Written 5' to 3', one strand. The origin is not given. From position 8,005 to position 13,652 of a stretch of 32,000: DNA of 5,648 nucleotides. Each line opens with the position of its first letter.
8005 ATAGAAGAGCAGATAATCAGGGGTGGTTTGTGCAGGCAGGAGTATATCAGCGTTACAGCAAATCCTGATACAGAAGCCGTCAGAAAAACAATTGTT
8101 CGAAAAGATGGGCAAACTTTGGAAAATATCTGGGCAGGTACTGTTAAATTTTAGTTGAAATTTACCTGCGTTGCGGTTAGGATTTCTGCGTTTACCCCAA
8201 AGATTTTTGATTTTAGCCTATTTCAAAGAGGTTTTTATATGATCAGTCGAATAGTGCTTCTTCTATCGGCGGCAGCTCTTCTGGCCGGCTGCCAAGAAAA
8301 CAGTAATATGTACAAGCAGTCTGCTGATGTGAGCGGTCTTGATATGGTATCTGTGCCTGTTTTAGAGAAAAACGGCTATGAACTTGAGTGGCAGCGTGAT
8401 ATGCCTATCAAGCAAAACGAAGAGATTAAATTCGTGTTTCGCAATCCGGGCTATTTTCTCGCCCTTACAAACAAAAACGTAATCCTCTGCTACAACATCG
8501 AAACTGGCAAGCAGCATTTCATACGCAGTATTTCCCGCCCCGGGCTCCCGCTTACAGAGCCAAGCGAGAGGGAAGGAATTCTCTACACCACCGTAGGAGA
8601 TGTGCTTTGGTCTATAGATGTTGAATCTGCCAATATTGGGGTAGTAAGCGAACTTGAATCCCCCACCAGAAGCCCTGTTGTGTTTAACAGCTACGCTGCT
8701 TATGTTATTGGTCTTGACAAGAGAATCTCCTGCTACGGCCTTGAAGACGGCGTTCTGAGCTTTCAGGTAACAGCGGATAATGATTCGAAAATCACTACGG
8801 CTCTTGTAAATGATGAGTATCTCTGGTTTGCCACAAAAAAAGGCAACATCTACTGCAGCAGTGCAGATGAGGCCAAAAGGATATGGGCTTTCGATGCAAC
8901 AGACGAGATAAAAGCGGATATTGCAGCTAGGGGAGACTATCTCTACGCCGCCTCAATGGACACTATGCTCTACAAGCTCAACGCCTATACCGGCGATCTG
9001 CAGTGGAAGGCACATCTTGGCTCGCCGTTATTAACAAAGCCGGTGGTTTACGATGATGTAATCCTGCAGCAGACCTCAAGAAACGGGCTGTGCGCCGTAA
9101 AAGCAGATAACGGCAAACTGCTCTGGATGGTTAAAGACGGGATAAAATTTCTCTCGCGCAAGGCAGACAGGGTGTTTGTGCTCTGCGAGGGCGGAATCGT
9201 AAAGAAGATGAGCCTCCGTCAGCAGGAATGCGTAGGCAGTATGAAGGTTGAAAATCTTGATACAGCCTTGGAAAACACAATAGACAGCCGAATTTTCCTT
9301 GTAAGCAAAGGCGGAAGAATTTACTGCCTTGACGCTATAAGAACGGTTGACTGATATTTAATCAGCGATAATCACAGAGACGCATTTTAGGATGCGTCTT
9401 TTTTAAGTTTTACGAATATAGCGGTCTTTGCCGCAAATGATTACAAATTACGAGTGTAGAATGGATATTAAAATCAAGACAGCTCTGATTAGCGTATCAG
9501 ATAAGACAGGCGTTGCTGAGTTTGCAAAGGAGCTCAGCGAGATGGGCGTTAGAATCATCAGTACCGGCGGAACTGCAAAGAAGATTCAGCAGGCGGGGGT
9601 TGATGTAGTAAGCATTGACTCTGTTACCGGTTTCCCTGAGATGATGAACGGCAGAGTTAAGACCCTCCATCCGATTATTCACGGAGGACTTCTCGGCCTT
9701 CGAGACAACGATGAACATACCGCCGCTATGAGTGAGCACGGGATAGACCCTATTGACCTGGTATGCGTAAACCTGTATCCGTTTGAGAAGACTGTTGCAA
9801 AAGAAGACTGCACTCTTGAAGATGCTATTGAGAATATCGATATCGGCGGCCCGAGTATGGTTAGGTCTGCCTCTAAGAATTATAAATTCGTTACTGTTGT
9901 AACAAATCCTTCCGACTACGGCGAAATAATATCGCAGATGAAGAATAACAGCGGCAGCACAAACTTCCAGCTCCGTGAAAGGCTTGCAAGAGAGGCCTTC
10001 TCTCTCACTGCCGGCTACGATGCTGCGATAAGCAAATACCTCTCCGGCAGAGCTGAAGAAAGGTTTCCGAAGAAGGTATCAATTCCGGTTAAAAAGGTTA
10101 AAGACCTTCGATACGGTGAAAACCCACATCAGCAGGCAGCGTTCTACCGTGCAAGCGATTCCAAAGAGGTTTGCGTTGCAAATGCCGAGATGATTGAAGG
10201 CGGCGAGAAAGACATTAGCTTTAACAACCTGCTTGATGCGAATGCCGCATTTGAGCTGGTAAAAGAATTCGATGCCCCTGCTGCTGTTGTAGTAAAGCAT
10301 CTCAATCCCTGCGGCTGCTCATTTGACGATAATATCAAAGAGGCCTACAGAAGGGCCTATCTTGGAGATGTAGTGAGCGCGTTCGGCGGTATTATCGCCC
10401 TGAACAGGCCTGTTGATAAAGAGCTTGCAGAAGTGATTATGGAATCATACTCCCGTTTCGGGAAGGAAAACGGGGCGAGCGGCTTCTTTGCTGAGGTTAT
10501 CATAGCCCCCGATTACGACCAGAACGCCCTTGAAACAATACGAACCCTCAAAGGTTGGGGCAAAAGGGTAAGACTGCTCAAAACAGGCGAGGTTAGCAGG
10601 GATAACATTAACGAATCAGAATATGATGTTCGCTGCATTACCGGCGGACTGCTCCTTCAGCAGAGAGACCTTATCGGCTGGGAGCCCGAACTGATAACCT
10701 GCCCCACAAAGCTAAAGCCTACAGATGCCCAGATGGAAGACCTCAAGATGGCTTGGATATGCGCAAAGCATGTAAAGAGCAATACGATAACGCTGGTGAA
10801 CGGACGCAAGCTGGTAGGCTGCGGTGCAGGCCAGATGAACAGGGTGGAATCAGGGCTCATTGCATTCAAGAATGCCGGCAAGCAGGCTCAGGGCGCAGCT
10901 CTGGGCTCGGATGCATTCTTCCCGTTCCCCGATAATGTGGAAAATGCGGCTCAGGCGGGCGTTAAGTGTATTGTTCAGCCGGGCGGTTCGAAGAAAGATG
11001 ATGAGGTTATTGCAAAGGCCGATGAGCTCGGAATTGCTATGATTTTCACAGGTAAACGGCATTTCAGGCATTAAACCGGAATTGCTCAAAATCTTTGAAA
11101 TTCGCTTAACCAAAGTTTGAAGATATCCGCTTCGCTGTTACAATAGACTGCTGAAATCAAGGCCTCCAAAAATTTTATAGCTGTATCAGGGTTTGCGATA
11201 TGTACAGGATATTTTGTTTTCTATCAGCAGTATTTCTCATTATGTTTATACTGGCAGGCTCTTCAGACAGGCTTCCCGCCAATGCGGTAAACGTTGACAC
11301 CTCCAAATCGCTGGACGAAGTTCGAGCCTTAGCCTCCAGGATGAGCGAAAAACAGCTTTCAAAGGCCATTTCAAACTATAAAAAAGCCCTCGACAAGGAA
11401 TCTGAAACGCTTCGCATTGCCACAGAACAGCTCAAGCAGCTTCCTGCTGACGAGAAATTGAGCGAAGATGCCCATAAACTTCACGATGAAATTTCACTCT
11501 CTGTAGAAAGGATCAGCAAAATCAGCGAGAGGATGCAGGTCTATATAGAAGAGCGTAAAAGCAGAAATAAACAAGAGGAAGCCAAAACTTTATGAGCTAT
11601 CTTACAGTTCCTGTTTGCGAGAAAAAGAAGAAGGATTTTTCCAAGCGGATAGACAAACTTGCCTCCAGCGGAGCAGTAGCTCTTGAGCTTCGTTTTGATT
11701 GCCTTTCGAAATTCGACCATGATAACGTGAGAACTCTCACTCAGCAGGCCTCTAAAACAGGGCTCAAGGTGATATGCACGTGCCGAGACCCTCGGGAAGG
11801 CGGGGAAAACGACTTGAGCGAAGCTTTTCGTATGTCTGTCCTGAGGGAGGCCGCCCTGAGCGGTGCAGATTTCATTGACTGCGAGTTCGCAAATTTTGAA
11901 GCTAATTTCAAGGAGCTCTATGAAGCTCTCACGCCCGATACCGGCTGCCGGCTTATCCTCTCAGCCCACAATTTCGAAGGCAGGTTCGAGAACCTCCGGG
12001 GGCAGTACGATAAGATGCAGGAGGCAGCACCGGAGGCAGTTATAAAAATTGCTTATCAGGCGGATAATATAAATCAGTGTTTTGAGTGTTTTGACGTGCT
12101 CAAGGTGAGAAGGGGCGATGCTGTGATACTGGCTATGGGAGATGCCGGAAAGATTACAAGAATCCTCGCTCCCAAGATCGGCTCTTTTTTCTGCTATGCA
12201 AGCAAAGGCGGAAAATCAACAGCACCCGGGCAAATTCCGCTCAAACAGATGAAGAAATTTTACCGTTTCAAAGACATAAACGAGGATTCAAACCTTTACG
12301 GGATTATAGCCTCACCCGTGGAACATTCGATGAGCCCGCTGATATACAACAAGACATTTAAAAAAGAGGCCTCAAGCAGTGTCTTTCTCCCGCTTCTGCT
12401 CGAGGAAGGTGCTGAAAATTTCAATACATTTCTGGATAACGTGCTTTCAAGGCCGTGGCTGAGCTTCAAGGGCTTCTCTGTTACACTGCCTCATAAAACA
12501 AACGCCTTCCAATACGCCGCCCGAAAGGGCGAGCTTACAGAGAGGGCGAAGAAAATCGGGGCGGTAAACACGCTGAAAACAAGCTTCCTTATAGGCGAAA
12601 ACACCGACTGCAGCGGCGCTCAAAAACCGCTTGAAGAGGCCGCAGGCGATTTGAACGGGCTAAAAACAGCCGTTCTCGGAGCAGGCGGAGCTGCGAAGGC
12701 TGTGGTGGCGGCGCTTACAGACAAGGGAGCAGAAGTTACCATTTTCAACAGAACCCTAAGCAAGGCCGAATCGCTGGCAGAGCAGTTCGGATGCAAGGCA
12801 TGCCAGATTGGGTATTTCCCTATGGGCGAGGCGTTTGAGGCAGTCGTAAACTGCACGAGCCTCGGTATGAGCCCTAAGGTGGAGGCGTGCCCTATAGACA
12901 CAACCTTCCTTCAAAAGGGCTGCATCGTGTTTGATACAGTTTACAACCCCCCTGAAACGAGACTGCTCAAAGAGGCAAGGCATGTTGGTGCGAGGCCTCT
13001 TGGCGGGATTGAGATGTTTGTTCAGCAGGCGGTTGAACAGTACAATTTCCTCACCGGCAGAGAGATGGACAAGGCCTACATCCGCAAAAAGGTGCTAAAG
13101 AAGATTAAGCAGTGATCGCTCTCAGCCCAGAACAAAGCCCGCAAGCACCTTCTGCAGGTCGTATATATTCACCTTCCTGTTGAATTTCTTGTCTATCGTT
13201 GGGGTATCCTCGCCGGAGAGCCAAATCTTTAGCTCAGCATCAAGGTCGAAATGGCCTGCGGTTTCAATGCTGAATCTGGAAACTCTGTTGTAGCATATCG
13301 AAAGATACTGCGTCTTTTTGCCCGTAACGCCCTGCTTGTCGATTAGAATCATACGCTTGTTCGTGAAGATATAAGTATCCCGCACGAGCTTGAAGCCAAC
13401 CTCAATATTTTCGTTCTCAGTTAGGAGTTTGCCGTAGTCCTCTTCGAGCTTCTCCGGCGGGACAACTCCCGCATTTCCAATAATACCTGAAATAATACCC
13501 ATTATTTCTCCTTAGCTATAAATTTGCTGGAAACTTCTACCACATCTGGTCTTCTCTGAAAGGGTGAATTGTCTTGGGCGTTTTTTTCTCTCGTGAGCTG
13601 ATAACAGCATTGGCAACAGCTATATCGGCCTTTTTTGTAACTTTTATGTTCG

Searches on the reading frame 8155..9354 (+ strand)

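Call 27: search_protein_families(library=pfam, proteins=[window:8155-9354:+], max_evalue=0.001)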
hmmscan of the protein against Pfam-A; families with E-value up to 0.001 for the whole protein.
window:8155-9354:+ (399 aa): 4 families
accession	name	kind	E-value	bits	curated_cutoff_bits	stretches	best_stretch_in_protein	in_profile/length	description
PF13360.13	PQQ_2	-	1.2e-20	74.6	27.6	2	229-329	2-102/233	Outer membrane protein assembly factor BamB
PF13570.13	Beta-prop_ACSF4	-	1.6e-19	70.9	133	1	173-328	8-173/329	Beta-alanine-activating enzyme, beta-propeller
PF01011.28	PQQ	-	1.6e-05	24.2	26.7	0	292-394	49-131/595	Glucose/ethanol/alcohol dehydrogenase, beta-propeller domain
PF23411.1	Beta-prop_Vps41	-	0.00076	19.3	33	0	212-270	18-77/332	Vps42 beta-propeller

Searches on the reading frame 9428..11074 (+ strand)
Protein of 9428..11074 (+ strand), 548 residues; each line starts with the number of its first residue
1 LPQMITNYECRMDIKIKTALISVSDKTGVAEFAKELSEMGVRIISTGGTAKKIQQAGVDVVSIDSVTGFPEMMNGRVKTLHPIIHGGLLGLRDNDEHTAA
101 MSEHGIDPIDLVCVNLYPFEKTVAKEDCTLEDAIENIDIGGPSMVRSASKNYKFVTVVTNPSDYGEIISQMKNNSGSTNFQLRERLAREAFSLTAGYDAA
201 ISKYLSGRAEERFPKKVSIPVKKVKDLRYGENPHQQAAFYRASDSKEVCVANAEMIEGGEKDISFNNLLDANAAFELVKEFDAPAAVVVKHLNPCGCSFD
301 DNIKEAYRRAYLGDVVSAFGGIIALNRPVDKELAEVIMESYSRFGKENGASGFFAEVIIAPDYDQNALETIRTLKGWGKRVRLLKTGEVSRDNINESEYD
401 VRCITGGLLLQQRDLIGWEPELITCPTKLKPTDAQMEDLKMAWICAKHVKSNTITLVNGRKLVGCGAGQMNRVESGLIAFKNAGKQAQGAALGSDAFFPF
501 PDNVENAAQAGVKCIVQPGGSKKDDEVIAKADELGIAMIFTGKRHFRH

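Call 27: search_protein_families(library=pfam, proteins=[window:9428-11074:+], max_evalue=0.001)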
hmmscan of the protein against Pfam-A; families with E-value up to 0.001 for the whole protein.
window:9428-11074:+ (548 aa): 2 families
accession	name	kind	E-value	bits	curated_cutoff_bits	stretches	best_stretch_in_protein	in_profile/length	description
PF01808.24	AICARFT_IMPCHas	-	7.4e-105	351.3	25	1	148-481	1-310/311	AICARFT/IMPCHase bienzyme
PF02142.27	MGS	-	1.4e-26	92.9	24.1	1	29-142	2-93/94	MGS-like domain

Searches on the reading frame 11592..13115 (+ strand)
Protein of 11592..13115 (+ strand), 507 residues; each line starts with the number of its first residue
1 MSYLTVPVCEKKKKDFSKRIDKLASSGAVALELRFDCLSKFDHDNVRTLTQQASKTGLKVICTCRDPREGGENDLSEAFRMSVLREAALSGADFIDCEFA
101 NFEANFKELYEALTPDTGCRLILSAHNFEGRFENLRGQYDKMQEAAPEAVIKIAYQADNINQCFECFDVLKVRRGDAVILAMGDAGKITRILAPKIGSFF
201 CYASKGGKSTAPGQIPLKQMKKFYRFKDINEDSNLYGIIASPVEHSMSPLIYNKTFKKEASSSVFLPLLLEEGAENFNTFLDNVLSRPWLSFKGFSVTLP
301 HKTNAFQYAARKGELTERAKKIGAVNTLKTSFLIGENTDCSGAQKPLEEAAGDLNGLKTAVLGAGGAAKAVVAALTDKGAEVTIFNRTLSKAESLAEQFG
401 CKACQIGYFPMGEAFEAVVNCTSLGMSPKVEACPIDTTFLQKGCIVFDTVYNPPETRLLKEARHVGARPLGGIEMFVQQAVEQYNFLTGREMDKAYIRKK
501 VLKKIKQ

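Call 27: search_protein_families(library=pfam, proteins=[window:11592-13115:+], max_evalue=0.001)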
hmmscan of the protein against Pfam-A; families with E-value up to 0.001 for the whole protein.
window:11592-13115:+ (507 aa): 5 families
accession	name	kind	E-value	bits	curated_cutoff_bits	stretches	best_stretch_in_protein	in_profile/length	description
PF01487.21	DHquinase_I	-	1.2e-38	133.9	22.2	1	6-224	2-230/230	Type I 3-dehydroquinase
PF08501.16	Shikimate_dh_N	-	1.6e-18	67.1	27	1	238-328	1-83/83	Shikimate dehydrogenase substrate binding domain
PF01488.26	Shikimate_DH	-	1.5e-09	38.5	24.3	1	349-403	5-60/138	Shikimate / quinate 5-dehydrogenase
PF18317.6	SDH_C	-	1.1e-08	35.1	25.8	1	472-502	1-31/31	Shikimate 5'-dehydrogenase C-terminal domain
PF03807.23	F420_oxidored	-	4e-05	24.6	21.6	1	359-408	2-53/94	NADP oxidoreductase coenzyme F420-dependent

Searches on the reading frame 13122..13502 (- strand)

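Call 27: search_protein_families(library=pfam, proteins=[window:13122-13502:-], max_evalue=0.001)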
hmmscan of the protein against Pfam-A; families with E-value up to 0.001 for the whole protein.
window:13122-13502:- (126 aa): 2 families
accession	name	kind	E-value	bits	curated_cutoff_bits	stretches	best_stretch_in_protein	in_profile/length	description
PF08000.17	bPH_1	-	8.1e-50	168.3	27.7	1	3-123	2-121/122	Bacterial PH domain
PF14470.12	bPH_3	-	2.4e-05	25.2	23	1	29-105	3-80/95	Bacterial PH domain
